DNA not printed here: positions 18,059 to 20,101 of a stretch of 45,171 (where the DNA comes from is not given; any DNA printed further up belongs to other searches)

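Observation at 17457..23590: Stand-alone KaiC-like ATPase plus three tandem KaiC-like::V4R::V4R fusion paralogs: candidate ligand-gated ATPase signalling module with unknown output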

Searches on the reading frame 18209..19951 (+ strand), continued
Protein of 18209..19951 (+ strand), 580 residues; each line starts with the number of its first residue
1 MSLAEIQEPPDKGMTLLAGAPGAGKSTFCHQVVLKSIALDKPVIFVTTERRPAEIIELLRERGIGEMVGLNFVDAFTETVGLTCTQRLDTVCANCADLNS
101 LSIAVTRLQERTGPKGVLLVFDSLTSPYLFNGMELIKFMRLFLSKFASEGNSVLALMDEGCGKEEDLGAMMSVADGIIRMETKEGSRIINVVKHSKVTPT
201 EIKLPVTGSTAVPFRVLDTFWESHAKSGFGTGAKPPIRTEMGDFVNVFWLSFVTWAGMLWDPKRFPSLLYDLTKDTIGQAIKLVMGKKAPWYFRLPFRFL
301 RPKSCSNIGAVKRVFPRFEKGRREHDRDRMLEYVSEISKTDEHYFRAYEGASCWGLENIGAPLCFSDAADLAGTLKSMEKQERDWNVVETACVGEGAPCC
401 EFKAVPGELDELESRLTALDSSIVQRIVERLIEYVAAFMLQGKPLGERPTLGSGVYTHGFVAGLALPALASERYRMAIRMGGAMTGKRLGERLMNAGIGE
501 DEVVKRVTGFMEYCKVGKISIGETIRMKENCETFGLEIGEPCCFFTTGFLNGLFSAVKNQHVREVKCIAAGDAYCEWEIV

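Call 20: search_solved_structures(query=window:18209-19951:+, max_evalue=1, show_alignments=2)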
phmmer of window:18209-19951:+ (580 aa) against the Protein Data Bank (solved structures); distinct sequences matched with E-value up to 1: 44.
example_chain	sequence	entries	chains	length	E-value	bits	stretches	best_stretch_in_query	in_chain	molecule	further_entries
2dr3_A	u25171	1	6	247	8.2e-06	28.1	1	10-184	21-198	UPF0273 protein PH0284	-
8zn5_B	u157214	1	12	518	0.0055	18.7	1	13-60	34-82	KaiC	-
4tlc_A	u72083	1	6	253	0.024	16.6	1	14-63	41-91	Circadian clock protein kinase KaiC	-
4tld_A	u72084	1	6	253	0.024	16.6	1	14-63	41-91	Circadian clock protein kinase KaiC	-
4tl6_A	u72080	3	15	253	0.026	16.5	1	14-63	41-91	Circadian clock protein kinase KaiC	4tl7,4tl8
4tl9_A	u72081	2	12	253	0.026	16.5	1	14-63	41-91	Circadian clock protein kinase KaiC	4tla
4tle_A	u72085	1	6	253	0.026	16.5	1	14-63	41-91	Circadian clock protein kinase KaiC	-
4tlb_A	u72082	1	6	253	0.027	16.5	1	14-63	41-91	Circadian clock protein kinase KaiC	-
5yz8_A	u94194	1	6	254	0.027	16.5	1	14-63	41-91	Circadian Clock Protein Kinase KaiC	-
7x1y_A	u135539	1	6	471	0.03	16.3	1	14-63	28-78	Circadian clock oscillator protein KaiC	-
26qx_A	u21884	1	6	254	0.03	16.3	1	14-63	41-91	Circadian clock oscillator protein KaiC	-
7x1z_A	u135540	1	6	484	0.032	16.2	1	14-63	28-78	Circadian clock oscillator protein KaiC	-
4ijm_A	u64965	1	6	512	0.036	16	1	14-63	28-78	Circadian clock protein kinase KaiC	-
7s65_A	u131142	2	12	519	0.037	16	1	14-63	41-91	Circadian clock protein kinase KaiC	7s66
3k0f_A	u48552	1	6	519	0.037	16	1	14-63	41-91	Circadian clock protein kinase KaiC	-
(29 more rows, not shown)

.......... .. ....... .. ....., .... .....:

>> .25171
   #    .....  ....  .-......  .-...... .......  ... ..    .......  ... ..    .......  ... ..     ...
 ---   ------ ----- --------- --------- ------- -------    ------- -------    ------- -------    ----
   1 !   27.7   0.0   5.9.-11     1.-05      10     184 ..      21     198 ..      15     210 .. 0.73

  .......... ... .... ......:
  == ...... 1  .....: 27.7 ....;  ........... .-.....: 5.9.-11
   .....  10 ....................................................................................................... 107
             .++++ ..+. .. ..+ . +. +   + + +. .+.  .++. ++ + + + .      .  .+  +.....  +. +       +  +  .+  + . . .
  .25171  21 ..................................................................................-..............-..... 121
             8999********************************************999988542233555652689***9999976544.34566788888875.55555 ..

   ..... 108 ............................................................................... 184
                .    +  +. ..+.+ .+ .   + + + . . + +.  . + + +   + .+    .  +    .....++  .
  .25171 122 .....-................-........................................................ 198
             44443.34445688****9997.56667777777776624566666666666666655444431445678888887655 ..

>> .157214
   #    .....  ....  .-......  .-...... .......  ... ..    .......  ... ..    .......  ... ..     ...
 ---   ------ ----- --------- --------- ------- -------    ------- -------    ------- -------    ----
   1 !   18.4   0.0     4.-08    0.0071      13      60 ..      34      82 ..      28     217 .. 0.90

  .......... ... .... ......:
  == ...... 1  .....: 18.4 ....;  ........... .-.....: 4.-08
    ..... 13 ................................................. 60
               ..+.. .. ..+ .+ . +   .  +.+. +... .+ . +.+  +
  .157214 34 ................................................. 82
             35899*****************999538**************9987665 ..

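Call 26: search_protein_families(library=ncbifam, proteins=[window:18209-19951:+], max_evalue=0.01)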
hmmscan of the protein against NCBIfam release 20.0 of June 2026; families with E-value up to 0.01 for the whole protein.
window:18209-19951:+ (580 aa): 7 families
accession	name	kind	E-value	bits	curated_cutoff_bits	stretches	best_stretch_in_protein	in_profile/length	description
NF053755.1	MsvR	equivalog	2.1e-15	57.1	220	2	485-579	133-236/236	transcriptional factor MsvR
TIGR03877.1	thermo_KaiC_1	hypoth_equivalog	3e-10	40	307.25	1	10-184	20-197/238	KaiC domain-containing protein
NF004723.0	PRK06067.1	subfamily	6.6e-08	32.3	194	1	12-198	34-213/243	flagellar accessory protein FlaH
TIGR03881.1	KaiC_arch_4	hypoth_equivalog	2.4e-07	30.7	247.8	1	14-189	23-197/231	KaiC domain-containing protein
NF052589.1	ArlH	equivalog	3.8e-05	23.5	215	1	10-199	18-202/229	archaellum protein ArlH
NF006799.0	PRK09302.1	equivalog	3.9e-05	22.4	408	1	14-140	33-153/515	circadian clock protein KaiC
TIGR02655.1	circ_KaiC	equivalog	0.0042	15.8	546.25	1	14-58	23-68/484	circadian clock protein KaiC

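Call 28: predict_structure(alignment_id=A2)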
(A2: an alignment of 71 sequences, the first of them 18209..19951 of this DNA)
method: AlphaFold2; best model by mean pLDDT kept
length: 580 residues; sequences in the alignment: 71
mean_pLDDT: 80.6   pTM: 0.81
mean pLDDT of the five models: 80.6, 77.6, 71.1, 69.6, 67.0
residues with pLDDT >= 90: 156; 70-90: 306; 50-70: 86; < 50: 32
segments of 3 or more residues with pLDDT < 50: 209-212, 230-243, 452-455, 532-540
pLDDT, mean of each block of 10 residues (from residue 1): 77 88 85 90 91 88 80 90 84 89 93 84 77 83 91 88 72 90 81 89 69 59 58 42 61 86 85 85 79 83 90 84 69 94 89 82 89 90 93 92 94 88 89 87 62 52 71 79 89 90 87 75 75 45 72 87 72 71
secondary structure, 60 per line:
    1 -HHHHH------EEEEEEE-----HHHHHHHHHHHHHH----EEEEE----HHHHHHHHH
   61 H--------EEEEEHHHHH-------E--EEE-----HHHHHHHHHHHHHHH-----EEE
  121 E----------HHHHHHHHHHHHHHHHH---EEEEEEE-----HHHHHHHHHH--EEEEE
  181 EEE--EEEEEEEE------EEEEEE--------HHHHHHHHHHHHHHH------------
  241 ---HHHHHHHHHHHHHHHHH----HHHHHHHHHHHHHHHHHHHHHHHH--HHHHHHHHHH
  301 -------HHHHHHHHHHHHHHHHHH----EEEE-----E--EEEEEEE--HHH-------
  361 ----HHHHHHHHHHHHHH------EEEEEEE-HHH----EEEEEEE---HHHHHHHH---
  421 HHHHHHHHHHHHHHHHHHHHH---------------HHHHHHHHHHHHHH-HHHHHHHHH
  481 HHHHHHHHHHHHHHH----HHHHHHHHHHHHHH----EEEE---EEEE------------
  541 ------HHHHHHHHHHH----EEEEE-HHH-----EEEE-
elements in order: H2-6 E13-19 H25-38 E43-47 H52-61 E70-74 H75-79 E90-92 H98-112 E118-121 H132-148 E152-158 H164-173 E176-183 E186-193 E200-205 H214-228 H244-260 H265-288 H291-300 H308-325 E330-333 E342-348 H365-378 E385-391 E400-406 H410-417 H421-441 H457-470 H472-495 H500-513 E518-521 E525-528 H547-557 E562-566 E576-579

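Call 32: fold_search(model_id=the predicted structure, library=pdb)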
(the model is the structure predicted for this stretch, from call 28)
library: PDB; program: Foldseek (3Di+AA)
matches with E <= 10: 1795; with E <= 0.001: 596
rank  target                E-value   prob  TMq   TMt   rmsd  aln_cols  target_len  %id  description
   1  2dr3_F                7.8e-09  1.00  0.30  0.70   2.7       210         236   21  Crystal Structure of RecA superfamily ATPase PH0284 from Pyrococcus horikoshii OT3 (released 2006-12-06)
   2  2dr3_B                1.1e-08  1.00  0.28  0.63   4.1       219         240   20  Crystal Structure of RecA superfamily ATPase PH0284 from Pyrococcus horikoshii OT3 (released 2006-12-06)
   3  2dr3_A                1.3e-08  1.00  0.29  0.69   2.8       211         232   20  Crystal Structure of RecA superfamily ATPase PH0284 from Pyrococcus horikoshii OT3 (released 2006-12-06)
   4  2dr3_E                1.5e-08  1.00  0.29  0.67   3.1       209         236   22  Crystal Structure of RecA superfamily ATPase PH0284 from Pyrococcus horikoshii OT3 (released 2006-12-06)
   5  2w0m                  2.7e-08  1.00  0.26  0.63   3.9       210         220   21  Crystal Structure of sso2452 from Sulfolobus solfataricus P2 (released 2009-05-19)
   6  2dr3_C                2.9e-08  1.00  0.28  0.67   3.1       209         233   22  Crystal Structure of RecA superfamily ATPase PH0284 from Pyrococcus horikoshii OT3 (released 2006-12-06)
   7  5yz8_E                3.4e-08  1.00  0.27  0.65   4.8       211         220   20  Crystal Structure of N-terminal C1 domain of KaiC (released 2019-01-30)
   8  4tl6_C                4.5e-08  1.00  0.25  0.61   4.5       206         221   19  Crystal structure of N-terminal domain of KaiC (released 2015-07-01)
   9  4tl8_F                5.0e-08  1.00  0.26  0.65   4.0       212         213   19  Crystal structure of N-terminal C1 domain of KaiC (released 2015-07-01)
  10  4tlb_F                5.3e-08  1.00  0.27  0.66   3.5       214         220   20  Crystal structure of N-terminal C1 domain of KaiC (released 2015-07-01)
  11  4tld_A                5.5e-08  1.00  0.26  0.63   4.4       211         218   19  Crystal structure of N-terminal C1 domain of KaiC (released 2015-07-01)
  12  4yds                  5.8e-08  1.00  0.26  0.61   5.8       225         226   19  FlaH from Sulfolobus acidocaldarius with ATP and Mg-Ion (released 2015-11-11)
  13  7dy2_I                6.1e-08  1.00  0.27  0.33   4.7       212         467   19  Crystal Structure of Cyanobacterial Circadian Clock Protein KaiC (released 2022-04-27)
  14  4tld_B                6.1e-08  1.00  0.26  0.63   4.5       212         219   19  Crystal structure of N-terminal C1 domain of KaiC (released 2015-07-01)
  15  4tl9_F                6.4e-08  1.00  0.26  0.65   3.9       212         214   19  Crystal structure of N-terminal C1 domain of KaiC (released 2015-07-01)
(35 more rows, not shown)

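Call 61: search_protein_families(library=padloc, proteins=[window:18209-19951:+], max_evalue=0.001)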
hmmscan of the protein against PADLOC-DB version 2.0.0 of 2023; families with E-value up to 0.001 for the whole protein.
window:18209-19951:+ (580 aa): 2 families
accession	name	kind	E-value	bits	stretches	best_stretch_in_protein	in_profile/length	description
PDLC04140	mad8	-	0.0001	19.9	1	12-92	27-91/314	mads_8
PDLC04700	PDC-M54A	-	0.00016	16.7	1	5-61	310-366/1657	-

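Call 71: find_encoding_contigs(protein=P0001, flank=6000, max_places=3)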
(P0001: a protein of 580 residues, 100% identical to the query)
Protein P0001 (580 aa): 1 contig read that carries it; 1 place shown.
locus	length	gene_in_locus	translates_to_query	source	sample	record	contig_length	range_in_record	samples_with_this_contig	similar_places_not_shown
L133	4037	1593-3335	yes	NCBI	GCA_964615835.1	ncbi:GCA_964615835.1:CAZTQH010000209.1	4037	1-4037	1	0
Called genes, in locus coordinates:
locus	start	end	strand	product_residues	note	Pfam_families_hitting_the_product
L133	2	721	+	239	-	?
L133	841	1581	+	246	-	PF06745:ATPase, PF13481:AAA_25, PF23442:DUF7125 (faint), PF07088:GvpD_P-loop (weak)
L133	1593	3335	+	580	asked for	PF06745:ATPase, PF02830:V4R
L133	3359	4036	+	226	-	?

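Call 76: search_protein_representatives(alignment_id=A1)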
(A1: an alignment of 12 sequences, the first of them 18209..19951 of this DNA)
Query: 12 sequences, 581 profile positions. Proteins with E-value up to 0.001 (for the whole library): 1016; up to 1e-10: 308; up to 1e-30: 81. The best 150 are listed.
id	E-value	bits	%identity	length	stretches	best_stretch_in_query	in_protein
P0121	1.1e-265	899.3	-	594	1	2-580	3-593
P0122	1.2e-231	786.9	-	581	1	1-580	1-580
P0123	1.2e-194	664.7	-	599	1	2-581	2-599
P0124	6.8e-191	652.3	-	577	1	14-580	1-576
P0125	2.6e-180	617.4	-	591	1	1-581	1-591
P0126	6.9e-160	549.9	-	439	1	14-439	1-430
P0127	1.7e-155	535.4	-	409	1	172-580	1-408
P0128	4.4e-135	468.0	-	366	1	39-402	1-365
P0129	2.6e-131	455.6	-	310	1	270-581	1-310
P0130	3.6e-129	448.5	-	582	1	3-578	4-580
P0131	1.5e-128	446.4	-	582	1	1-578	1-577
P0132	2.4e-117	409.5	-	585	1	3-580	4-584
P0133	1.2e-115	403.9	-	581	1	2-580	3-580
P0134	3.6e-109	382.5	-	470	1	1-239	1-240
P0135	3.7e-108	379.1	-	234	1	1-221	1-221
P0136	2.6e-107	376.4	-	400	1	211-580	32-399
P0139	5.0e-100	352.3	-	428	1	2-229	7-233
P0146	3.5e-79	283.4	-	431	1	275-506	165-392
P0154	3.2e-72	260.5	-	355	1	1-216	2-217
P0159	5.1e-60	220.2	-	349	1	427-580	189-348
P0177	2.4e-44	168.4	-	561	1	41-580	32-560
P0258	5.5e-19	84.7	-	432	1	9-188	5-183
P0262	3.3e-18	82.1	-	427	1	10-207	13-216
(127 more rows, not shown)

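Call 77: search_protein_families(library=pfam, proteins=[P0134, P0139, P0154, P0146, P0159, P0258, P0262, P0177, P0136], max_evalue=0.001)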
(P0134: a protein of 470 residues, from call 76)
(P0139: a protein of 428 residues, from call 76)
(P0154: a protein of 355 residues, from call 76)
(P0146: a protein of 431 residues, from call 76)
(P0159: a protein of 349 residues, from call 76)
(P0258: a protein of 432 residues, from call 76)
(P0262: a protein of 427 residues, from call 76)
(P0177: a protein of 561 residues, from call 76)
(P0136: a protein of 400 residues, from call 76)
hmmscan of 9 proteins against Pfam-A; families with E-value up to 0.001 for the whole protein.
P0134 (470 aa): 5 families
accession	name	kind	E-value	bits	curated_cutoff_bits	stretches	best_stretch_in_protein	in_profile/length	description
PF00027.35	cNMP_binding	-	1.4e-23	83.1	27.5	1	270-356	1-87/89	Cyclic nucleotide-binding domain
PF06745.19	ATPase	-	8.4e-15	55.2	26.6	1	9-191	16-197/231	KaiC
PF13545.12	HTH_Crp_2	-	1.4e-10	41.4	27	1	390-463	1-69/70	Crp-like helix-turn-helix domain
PF24336.1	DUF7504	-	7e-06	27.1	27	1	14-144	3-142/179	Family of unknown function (DUF7504)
PF13481.12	AAA_25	-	6.1e-05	23.2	27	1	9-55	30-73/195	AAA domain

P0139 (428 aa): 5 families
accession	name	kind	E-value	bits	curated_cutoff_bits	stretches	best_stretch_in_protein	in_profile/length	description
PF03703.20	bPH_2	-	8.3e-16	58.4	22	1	336-411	1-76/78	Bacterial PH domain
PF06745.19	ATPase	-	1.3e-08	35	26.6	1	16-159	18-159/231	KaiC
PF24336.1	DUF7504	-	3.2e-07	31.4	27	1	20-155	4-150/179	Family of unknown function (DUF7504)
PF13481.12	AAA_25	-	4e-05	23.8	27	1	16-110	32-138/195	AAA domain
PF13245.12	AAA_19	-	0.00043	20.9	25.1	0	11-127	5-97/134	AAA domain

P0154 (355 aa): 3 families
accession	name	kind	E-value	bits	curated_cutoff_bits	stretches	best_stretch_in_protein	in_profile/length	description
PF06745.19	ATPase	-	1.8e-08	34.5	26.6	1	10-130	16-131/231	KaiC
PF13191.12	AAA_16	-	0.00014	22.9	32.6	1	10-127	19-141/167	AAA ATPase domain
PF24336.1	DUF7504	-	0.00099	20.1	27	0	14-145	2-142/179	Family of unknown function (DUF7504)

P0146 (431 aa): 2 families
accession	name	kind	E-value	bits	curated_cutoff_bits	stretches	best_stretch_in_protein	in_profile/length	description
PF00149.33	Metallophos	-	7.3e-07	30.2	21.5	1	96-184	2-92/191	Calcineurin-like phosphoesterase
PF07494.17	Reg_prop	-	1.4e-05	25.2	20.4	1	64-86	1-23/24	Two component regulator propeller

P0159 (349 aa): 2 families
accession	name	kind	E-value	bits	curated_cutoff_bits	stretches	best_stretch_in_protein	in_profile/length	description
PF00122.25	E1-E2_ATPase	-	2.3e-49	167.8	28.1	1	44-197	6-158/181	E1-E2 ATPase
PF02830.23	V4R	-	6.7e-10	39.3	31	1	305-348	15-60/62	V4R domain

P0258 (432 aa): 5 families
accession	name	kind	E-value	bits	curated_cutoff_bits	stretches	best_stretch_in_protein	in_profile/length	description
PF00072.30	Response_reg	-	1.5e-25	89.9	30.2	1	312-419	1-106/111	Response regulator receiver domain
PF06745.19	ATPase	-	3.2e-22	79.5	26.6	1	5-217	16-229/231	KaiC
PF24336.1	DUF7504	-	1.9e-06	28.9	27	1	86-176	81-178/179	Family of unknown function (DUF7504)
PF20720.3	nSTAND3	-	8.9e-05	22.7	27.2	1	3-56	12-65/155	Novel STAND NTPase 3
PF01637.24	ATPase_2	-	0.00066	20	33.2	1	11-144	23-144/225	ATPase domain predominantly from Archaea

P0262 (427 aa): 8 families
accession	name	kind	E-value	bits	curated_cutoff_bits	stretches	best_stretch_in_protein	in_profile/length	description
PF06745.19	ATPase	-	2.7e-32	112.4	26.6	1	2-221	6-225/231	KaiC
PF24336.1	DUF7504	-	2.9e-12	47.8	27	1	15-187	1-178/179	Family of unknown function (DUF7504)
PF07088.17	GvpD_P-loop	-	1.3e-08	35.4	24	1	15-52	10-46/189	GvpD gas vesicle protein, P-loop domain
PF23365.1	DUF7090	-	6.1e-05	23.3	27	1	120-190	114-184/192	Family of unknown function (DUF7090)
PF05625.17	PAXNEB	-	9.3e-05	22.1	28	0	2-52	24-75/366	PAXNEB protein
PF20720.3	nSTAND3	-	0.00011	22.3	27.2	1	18-54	20-56/155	Novel STAND NTPase 3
PF13238.12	AAA_18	-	0.00045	21.1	29.4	0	18-34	1-17/128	AAA domain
PF13479.12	AAA_24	-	0.00053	20.3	27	0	15-133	2-75/195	AAA domain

P0177 (561 aa): 2 families
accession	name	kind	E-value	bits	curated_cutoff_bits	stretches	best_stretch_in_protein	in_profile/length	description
PF02830.23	V4R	-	5.7e-21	74.8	31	2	504-559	3-59/62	V4R domain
PF24336.1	DUF7504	-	4.2e-07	31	27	1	89-175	87-179/179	Family of unknown function (DUF7504)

P0136 (400 aa): 1 family
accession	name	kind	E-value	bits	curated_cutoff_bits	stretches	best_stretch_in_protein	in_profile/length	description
PF02830.23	V4R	-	5.8e-13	49.1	31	1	344-399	2-60/62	V4R domain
